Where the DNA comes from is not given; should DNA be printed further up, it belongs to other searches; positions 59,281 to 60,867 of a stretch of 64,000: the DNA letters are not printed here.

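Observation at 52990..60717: Type III R-M operon flanked by an HTH-HNH protein and an 803-aa membrane protein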

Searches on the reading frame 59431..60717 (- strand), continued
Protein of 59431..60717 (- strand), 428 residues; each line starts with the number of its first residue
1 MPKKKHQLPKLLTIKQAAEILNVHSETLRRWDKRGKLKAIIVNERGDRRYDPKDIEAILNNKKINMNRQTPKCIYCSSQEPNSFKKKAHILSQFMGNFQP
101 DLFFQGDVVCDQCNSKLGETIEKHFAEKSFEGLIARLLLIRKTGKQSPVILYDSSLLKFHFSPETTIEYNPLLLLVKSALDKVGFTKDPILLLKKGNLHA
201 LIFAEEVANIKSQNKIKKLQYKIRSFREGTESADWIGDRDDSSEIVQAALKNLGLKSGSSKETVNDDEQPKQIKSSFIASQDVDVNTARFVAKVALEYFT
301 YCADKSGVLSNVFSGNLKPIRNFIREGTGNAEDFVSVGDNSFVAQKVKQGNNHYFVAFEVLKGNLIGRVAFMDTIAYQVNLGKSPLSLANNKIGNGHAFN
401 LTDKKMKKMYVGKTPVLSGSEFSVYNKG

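Call 87: fold_search(model_id=the predicted structure, library=viral)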
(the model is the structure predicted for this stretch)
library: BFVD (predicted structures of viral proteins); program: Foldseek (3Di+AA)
matches with E <= 10: 1065; with E <= 0.001: 1
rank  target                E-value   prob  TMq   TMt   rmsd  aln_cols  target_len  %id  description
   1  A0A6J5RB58            9.7e-04  1.00  0.12  0.69   4.9        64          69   28  Excise, DNA binding domain, excisionase family [uncultured Caudovirales phage]
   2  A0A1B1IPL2            1.1e-03  1.00  0.13  0.74   3.6        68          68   28  (no name in the UniProt tables at hand)
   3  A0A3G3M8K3            1.2e-03  1.00  0.14  0.43  11.5        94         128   26  Helix-turn-helix domain-containing protein [Gordonia phage Fosterous]
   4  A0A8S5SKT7            1.4e-03  1.00  0.12  0.63   5.2        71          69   30  Pyocin activator protein PrtN [Siphoviridae sp. ct3ka12]
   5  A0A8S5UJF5            1.6e-03  1.00  0.13  0.58   5.2        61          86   21  Helix-turn-helix domain protein [Siphoviridae sp. ctvph17]
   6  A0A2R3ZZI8            1.6e-03  1.00  0.12  0.54   4.4        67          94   31  Helix-turn-helix DNA binding domain protein [Microbacterium phage BonaeVitae]
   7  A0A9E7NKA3            2.6e-03  1.00  0.13  0.61   3.2        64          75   28  (no name in the UniProt tables at hand)
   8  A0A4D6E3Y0            2.7e-03  1.00  0.13  0.66   5.9        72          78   22  Excise [Gordonia phage EricDab]
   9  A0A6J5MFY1            3.1e-03  1.00  0.11  0.74   5.0        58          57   24  Helix-turn-helix domain-containing protein [uncultured Caudovirales phage]
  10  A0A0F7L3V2            3.6e-03  1.00  0.13  0.76   2.9        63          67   22  Helix-turn-helix domain-containing protein [uncultured marine virus]
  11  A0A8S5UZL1            3.8e-03  1.00  0.12  0.47   1.5        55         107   31  Helix-turn-helix domain protein [Siphoviridae sp. ctPNJ4]
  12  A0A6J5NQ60            3.8e-03  1.00  0.10  0.86   1.0        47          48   40  Helix-turn-helix domain containing protein [uncultured Caudovirales phage]
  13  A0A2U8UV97            3.8e-03  1.00  0.13  0.74   2.7        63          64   19  DNA-binding domain-containing protein [Listeria phage PSU-VKH-LP040]
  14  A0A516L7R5            4.3e-03  1.00  0.13  0.69   2.2        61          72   28  (no name in the UniProt tables at hand)
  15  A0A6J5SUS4            4.3e-03  1.00  0.13  0.24   9.0        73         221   26  COG2452 Predicted site-specific integrase-resolvase [uncultured Caudovirales phage]
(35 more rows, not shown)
